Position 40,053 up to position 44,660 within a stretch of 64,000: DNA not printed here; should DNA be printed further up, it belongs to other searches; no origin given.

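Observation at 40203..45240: Unusual helicase-nuclease: fused AddB-like plus UvrD-like tandem helicase with a separate, translationally coupled Cas4/AddB-type Fe-S nuclease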

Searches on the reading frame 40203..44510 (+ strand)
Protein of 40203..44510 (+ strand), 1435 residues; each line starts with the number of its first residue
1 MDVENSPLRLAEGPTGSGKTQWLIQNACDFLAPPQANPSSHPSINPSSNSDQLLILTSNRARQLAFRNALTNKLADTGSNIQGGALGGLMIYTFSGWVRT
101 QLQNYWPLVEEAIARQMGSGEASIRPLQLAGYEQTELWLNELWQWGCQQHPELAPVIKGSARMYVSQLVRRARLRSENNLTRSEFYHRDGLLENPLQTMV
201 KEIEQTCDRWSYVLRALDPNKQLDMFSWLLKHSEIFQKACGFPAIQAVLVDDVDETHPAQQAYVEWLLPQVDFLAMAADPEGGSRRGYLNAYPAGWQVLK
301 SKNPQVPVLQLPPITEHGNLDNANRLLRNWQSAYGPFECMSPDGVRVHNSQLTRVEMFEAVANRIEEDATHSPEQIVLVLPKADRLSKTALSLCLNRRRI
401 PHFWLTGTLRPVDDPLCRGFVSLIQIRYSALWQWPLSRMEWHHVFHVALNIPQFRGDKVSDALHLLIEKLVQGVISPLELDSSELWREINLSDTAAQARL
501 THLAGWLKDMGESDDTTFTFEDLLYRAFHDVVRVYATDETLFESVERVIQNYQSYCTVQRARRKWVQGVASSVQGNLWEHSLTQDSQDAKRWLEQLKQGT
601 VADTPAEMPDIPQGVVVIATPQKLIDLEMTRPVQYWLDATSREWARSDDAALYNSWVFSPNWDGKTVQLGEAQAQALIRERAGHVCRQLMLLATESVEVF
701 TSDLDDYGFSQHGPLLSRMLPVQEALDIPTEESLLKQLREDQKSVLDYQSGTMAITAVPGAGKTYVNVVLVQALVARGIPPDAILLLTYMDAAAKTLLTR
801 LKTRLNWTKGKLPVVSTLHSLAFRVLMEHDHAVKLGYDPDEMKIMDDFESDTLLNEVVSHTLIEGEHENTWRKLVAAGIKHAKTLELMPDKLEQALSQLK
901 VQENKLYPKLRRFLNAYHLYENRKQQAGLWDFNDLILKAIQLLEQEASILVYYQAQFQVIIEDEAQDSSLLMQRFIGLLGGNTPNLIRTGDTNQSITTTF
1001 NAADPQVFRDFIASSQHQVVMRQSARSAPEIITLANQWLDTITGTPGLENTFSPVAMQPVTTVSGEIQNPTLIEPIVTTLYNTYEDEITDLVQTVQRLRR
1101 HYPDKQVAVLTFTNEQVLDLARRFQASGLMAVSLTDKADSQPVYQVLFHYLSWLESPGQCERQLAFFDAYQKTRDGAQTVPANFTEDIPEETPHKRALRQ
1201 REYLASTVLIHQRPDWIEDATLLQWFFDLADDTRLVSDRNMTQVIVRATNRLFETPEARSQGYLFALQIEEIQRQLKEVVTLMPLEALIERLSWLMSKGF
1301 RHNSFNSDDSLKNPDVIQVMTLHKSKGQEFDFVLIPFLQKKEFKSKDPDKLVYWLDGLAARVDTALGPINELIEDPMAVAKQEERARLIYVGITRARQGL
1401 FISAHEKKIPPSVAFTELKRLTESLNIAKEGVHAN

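Call 6: search_protein_families(library=pfam, proteins=[window:40203-44510:+], max_evalue=0.1)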
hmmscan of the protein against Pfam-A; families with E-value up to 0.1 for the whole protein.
window:40203-44510:+ (1435 aa): 8 families
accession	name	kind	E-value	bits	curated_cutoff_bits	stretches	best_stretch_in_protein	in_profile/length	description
PF00580.27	UvrD-helicase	-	4e-46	158.3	23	2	739-1012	2-267/271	UvrD/REP helicase N-terminal domain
PF13361.12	UvrD_C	-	1.4e-18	67.9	25.6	2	1308-1406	279-349/350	UvrD-like helicase C-terminal domain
PF13245.12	AAA_19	-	1.2e-10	42.1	25.1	1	747-997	8-131/134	AAA domain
PF13538.12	UvrD_C_2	-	7.1e-10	39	27.4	2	1373-1402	20-51/52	UvrD-like helicase C-terminal domain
PF13604.12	AAA_30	-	0.00025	21.3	27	1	740-800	4-65/191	AAA domain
PF13087.12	AAA_12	-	0.00039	20.5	27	0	1305-1405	138-193/195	AAA domain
PF13401.12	AAA_22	-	0.006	17.3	27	0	749-805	4-58/130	AAA domain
PF15002.11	ERK-JNK_inhib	-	0.025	14.7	27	1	867-924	113-171/200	ERK and JNK pathways, inhibitor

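Call 7: search_protein_families(library=ncbifam, proteins=[window:40203-44510:+], max_evalue=0.1)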
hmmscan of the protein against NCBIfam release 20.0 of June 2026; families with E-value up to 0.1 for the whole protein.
window:40203-44510:+ (1435 aa): 18 families
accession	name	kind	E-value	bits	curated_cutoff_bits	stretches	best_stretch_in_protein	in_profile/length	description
NF008743.0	PRK11773.1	equivalog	2.5e-38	131.9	965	2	733-1039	5-297/720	DNA helicase II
TIGR01073.1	pcrA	equivalog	6e-36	124.1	911.2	2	734-1038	1-292/725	DNA helicase PcrA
TIGR01075.1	uvrD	equivalog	1.3e-35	122.9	1144.45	2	734-1039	1-292/715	DNA helicase II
TIGR01074.1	rep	equivalog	2e-32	112.3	951.45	2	738-1038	2-289/668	DNA helicase Rep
TIGR02785.1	addA_Gpos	equivalog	7.9e-28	96.8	707.65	3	894-1041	322-482/1234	helicase-exonuclease AddAB subunit AddA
TIGR00609.1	recB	equivalog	6e-22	77.6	696.05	3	1292-1405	701-813/1175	exodeoxyribonuclease V subunit beta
TIGR02784.1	addA_alphas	equivalog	1.1e-21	77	860.75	3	861-1013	297-457/1138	double-strand break repair helicase AddA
NF008172.0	PRK10919.1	equivalog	1.1e-21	76.8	1168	1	738-1036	3-288/673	DNA helicase Rep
NF010485.0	PRK13909.1-2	equivalog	4.4e-20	71.5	650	3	884-1155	254-525/909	RecB-like helicase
NF008276.0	PRK11054.1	equivalog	1.6e-12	46.8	543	2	1317-1420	589-675/684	DNA helicase IV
NF010487.0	PRK13909.1-4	equivalog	1.2e-10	40.3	759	1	1300-1404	594-703/924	RecB-like helicase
NF010484.0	PRK13909.1-1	equivalog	1.4e-06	26.3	1074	1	1314-1409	634-735/945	RecB-like helicase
NF008128.0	PRK10876.1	equivalog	7.1e-06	23.9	1697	1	1313-1396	732-809/1181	exodeoxyribonuclease V subunit beta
TIGR01448.2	helicase_RecD2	equivalog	0.00021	19.6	500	0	1320-1341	643-664/713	SF1B family DNA helicase RecD2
NF010486.0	PRK13909.1-3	equivalog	0.00049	18.2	1109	0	1317-1403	617-709/921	RecB-like helicase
TIGR00613.1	reco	equivalog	0.022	14.2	48.7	1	1124-1168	90-134/239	DNA repair protein RecO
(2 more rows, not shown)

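Call 8: find_homologous_proteins(query=window:40203-44510:+)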
Query window:40203-44510:+ (1435 aa): 537 proteins with E <= 0.001 among 8000 candidates; the best 120 are listed.
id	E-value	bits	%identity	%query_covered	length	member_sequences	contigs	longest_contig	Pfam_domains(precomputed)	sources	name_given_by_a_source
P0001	0.0e+0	3282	100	100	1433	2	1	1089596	PF13538.13,PF13361.13,PF13245.13,PF00580.28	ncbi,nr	ncbi:MAG: ATP-dependent helicase [Cyanobacteria bacterium]|nr:ATP-dependent helicase [Cyanobacteriot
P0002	1.0e-289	982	40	97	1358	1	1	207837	PF13538.13,PF13361.13,PF13245.13,PF13401.13,PF00580.28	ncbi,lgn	-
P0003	5.3e-288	977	40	98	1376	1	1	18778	PF13538.13,PF24883.3,PF13361.13,PF13245.13,PF13401.13,PF00580.28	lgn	-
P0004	2.3e-277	941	41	98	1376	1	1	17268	PF13538.13,PF13361.13,PF13245.13,PF13401.13,PF00580.28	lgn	-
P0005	5.1e-276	937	40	99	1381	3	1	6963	PF13538.13,PF13361.13,PF13245.13,PF00580.28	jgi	jgi:DNA helicase-2/ATP-dependent DNA helicase PcrA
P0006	7.4e-272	923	40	97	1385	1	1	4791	PF13538.13,PF13361.13,PF13245.13,PF00580.28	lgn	-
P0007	3.1e-271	921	40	99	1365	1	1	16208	PF13538.13,PF13361.13,PF13245.13,PF13401.13,PF00580.28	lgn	-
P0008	3.7e-270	918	39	98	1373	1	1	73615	PF13538.13,PF13361.13,PF13245.13,PF00580.28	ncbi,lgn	-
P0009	4.6e-270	917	40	98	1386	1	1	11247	PF13538.13,PF13361.13,PF13245.13,PF00580.28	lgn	-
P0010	3.9e-269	914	40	100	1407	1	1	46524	PF13538.13,PF13361.13,PF13245.13,PF13401.13,PF00580.28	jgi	jgi:DNA helicase-2/ATP-dependent DNA helicase PcrA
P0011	2.1e-268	912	41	98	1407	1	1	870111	PF13538.13,PF13361.13,PF13245.13,PF13401.13,PF00580.28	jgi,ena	-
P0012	1.3e-267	909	40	98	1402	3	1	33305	PF13538.13,PF13361.13,PF13245.13,PF13401.13,PF00580.28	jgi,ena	jgi:DNA helicase-2/ATP-dependent DNA helicase PcrA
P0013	2.7e-267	908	40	98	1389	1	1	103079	PF13538.13,PF13361.13,PF13245.13,PF13401.13,PF00580.28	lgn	-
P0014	6.1e-266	904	40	98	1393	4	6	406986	PF13538.13,PF13361.13,PF13245.13,PF00580.28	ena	-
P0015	4.4e-264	897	40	97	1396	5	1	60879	PF13538.13,PF13361.13,PF13245.13,PF00580.28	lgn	-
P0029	2.2e-257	875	39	98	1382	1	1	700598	PF13538.13,PF13361.13,PF13245.13,PF00580.28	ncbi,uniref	ncbi:ATP-dependent helicase [Vampirovibrio sp.]|uniref:ATP-dependent helicase n=1 Tax=Vampirovibrio 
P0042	5.2e-233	794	36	98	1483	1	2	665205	PF13538.13,PF13361.13,PF13245.13,PF00580.28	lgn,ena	-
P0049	1.8e-216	740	35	98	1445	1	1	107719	PF13538.13,PF01443.25,PF13604.13,PF13361.13,PF13245.13,PF13401.13,PF00580.28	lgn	-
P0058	3.1e-139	484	30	98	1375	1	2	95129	PF13538.13,PF13086.13,PF13604.13,PF13361.13,PF13245.13,PF00580.28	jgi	jgi:DNA helicase II / ATP-dependent DNA helicase PcrA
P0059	2.4e-136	474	28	88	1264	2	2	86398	PF13538.13,PF13361.13,PF13245.13,PF00580.28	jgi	jgi:DNA helicase-2/ATP-dependent DNA helicase PcrA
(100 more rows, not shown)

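Call 16: find_encoding_contigs(protein=P0029, flank=6000, max_places=1)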
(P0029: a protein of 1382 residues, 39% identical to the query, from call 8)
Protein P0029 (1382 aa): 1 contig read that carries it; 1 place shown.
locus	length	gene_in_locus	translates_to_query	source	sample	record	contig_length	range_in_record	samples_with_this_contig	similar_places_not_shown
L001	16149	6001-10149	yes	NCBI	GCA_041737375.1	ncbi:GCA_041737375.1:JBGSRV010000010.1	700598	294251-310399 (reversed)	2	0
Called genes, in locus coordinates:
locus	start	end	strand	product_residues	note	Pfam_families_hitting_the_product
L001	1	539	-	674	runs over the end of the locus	PF00999:Na_H_Exchanger, PF02254:TrkA_N, PF02080:TrkA_C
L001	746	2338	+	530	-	PF00890:FAD_binding_2, PF01266:DAO (weak), PF02910:Succ_DH_flav_C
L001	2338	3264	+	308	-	PF02749:QRPTase_N, PF01729:QRPTase_C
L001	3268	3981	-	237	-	PF13641:Glyco_tranf_2_3 (weak), PF00535:Glycos_transf_2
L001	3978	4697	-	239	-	PF13428:TPR_14 (faint), PF07719:TPR_2 (faint)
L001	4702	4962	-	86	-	PF02599:CsrA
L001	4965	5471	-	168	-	PF02623:FliW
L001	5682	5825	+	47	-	-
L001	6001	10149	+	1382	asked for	PF00580:UvrD-helicase, PF13245:AAA_19, PF13361:UvrD_C, PF13538:UvrD_C_2 (faint)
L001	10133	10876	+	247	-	PF12705:PDDEXK_1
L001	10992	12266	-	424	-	PF05221:AdoHcyase, PF00670:AdoHcyase_NAD, PF02826:2-Hacid_dh_C, PF07991:KARI_N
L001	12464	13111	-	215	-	-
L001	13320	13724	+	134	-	-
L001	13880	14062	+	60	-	-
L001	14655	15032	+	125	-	PF00571:CBS (weak)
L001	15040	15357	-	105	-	-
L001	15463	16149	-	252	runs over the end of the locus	-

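Call 17: find_encoding_contigs(protein=P0058, flank=6000, max_places=1)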
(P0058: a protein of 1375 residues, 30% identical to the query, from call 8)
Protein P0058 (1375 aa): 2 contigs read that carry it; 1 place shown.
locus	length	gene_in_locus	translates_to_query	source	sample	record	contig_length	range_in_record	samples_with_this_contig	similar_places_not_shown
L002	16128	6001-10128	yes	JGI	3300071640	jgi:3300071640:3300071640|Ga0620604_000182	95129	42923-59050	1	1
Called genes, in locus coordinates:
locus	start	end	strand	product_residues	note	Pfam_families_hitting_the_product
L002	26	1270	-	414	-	PF00083:Sugar_tr, PF07690:MFS_1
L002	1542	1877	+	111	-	-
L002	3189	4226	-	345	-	PF13946:DUF4214 (faint)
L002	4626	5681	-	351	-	-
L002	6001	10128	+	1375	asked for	PF13086:AAA_11 (faint), PF13604:AAA_30 (faint), PF00580:UvrD-helicase, PF13245:AAA_19, PF13361:UvrD_C, PF13538:UvrD_C_2 (faint)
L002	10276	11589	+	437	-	PF14317:YcxB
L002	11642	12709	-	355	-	PF01312:Bac_export_2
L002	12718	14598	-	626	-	PF01973:MptE-like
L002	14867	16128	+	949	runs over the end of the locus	PF01751:Toprim, PF01131:Topoisom_bac, PF01396:Zn_ribbon_Top1, PF13368:Toprim_C_rpt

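Call 19: find_encoding_contigs(protein=P0059, flank=6000, max_places=1)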
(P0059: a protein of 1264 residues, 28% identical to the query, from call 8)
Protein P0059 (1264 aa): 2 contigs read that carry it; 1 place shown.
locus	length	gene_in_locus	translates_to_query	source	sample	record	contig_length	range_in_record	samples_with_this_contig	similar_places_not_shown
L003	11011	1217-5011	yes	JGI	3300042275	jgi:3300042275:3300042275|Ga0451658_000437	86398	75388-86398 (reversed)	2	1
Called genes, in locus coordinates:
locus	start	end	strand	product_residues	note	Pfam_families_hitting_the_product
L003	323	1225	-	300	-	-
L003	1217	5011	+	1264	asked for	PF00580:UvrD-helicase, PF13245:AAA_19, PF13361:UvrD_C, PF13538:UvrD_C_2 (faint)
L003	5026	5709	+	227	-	PF01930:Cas_Cas4 (faint), PF12705:PDDEXK_1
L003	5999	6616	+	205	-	PF18306:LDcluster4, PF03641:Lysine_decarbox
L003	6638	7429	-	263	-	PF02525:Flavodoxin_2 (weak), PF03358:FMN_red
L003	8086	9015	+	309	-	-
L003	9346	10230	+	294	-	-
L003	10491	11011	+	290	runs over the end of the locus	-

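Call 20: find_encoding_contigs(protein=P0042, flank=6000, max_places=1)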
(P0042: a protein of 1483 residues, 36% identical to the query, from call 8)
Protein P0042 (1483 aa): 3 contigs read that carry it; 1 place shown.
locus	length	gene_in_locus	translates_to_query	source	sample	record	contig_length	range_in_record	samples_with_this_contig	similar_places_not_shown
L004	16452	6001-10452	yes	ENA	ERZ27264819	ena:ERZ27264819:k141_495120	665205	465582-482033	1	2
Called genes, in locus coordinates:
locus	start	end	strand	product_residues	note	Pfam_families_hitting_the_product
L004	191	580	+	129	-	-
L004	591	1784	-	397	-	PF00534:Glycos_transf_1, PF13692:Glyco_trans_1_4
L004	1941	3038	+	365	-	PF00483:NTP_transferase, PF12804:NTP_transf_3 (faint), PF22640:ManC_GMP_beta-helix (weak)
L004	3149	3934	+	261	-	PF03372:Exo_endo_phos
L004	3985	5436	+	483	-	PF00939:Na_sulph_symp, PF03600:CitMHS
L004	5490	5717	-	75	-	-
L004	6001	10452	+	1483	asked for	PF00580:UvrD-helicase, PF13245:AAA_19, PF13361:UvrD_C, PF13538:UvrD_C_2 (faint)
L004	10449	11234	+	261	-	PF12705:PDDEXK_1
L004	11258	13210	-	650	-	-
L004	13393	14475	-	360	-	PF02899:Phage_int_SAM_1, PF13495:Phage_int_SAM_4 (faint), PF00589:Phage_integrase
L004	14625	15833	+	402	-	PF13624:SurA_N_3, PF13145:Rotamase_2, PF13616:Rotamase_3, PF00639:Rotamase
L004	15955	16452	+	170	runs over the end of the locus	PF01467:CTP_transf_like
